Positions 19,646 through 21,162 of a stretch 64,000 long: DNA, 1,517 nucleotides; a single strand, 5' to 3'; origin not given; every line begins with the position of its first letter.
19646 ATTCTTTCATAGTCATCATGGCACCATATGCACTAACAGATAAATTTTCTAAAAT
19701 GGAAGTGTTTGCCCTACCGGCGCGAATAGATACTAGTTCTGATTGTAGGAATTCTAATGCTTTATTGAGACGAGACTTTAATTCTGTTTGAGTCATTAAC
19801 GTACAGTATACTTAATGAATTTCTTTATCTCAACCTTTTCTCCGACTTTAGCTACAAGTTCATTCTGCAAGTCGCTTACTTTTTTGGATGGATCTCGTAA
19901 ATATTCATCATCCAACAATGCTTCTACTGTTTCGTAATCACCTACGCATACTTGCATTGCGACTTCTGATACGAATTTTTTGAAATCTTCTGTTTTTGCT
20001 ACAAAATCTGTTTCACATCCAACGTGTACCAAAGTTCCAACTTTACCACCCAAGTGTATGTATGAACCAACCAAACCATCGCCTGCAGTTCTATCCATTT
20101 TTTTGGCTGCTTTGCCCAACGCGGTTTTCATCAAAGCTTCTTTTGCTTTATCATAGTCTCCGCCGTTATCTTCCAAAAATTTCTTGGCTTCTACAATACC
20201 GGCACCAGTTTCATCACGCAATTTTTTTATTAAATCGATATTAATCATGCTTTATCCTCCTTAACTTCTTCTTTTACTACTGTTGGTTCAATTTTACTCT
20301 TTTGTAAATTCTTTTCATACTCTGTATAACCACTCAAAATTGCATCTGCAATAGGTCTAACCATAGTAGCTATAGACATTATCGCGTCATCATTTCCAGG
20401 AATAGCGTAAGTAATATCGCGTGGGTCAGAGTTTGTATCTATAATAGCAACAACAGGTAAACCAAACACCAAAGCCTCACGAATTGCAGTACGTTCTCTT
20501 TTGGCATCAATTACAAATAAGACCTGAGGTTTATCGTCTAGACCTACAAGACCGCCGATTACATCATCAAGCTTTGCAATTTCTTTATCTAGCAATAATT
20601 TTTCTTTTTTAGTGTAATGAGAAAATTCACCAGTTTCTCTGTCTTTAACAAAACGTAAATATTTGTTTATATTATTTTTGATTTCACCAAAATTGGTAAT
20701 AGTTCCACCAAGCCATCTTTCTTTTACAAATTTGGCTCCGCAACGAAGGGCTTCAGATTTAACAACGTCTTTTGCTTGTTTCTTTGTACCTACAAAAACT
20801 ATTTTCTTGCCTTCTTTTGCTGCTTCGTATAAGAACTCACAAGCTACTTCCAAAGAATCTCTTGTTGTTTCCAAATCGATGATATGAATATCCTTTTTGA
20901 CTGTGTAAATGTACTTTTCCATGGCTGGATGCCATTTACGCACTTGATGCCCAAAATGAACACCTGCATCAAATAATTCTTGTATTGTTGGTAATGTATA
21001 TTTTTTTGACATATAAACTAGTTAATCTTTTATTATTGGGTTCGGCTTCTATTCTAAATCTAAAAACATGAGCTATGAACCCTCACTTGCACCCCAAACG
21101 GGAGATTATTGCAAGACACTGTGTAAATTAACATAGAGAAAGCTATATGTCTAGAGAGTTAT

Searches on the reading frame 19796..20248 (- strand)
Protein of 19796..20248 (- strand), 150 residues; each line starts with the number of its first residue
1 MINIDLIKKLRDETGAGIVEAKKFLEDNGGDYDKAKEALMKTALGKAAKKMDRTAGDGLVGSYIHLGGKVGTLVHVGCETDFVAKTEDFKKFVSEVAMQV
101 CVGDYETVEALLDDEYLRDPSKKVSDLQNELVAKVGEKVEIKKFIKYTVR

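Call 64: search_protein_families(library=pfam, proteins=[window:19796-20248:-], max_evalue=0.001)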
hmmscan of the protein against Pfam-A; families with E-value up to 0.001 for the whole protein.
window:19796-20248:- (150 aa): 1 family
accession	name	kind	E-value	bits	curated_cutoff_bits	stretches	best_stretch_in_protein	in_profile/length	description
PF00889.24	EF_TS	-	8.1e-18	65.2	27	1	71-148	1-76/204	Elongation factor TS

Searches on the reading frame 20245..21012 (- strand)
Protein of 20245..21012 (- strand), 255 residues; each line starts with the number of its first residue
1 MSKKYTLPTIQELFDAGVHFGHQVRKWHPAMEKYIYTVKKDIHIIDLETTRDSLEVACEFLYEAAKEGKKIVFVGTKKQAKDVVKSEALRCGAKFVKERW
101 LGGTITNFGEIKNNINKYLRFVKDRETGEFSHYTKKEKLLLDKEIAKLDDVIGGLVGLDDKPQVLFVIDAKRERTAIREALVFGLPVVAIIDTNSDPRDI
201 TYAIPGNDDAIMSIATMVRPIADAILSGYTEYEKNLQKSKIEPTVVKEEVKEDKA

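Call 64: search_protein_families(library=pfam, proteins=[window:20245-21012:-], max_evalue=0.001)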
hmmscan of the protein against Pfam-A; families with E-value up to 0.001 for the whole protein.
window:20245-21012:- (255 aa): 1 family
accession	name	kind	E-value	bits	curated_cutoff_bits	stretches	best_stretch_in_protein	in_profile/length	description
PF00318.25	Ribosomal_S2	-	9.5e-80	267.3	26.1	1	13-228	1-216/216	Ribosomal protein S2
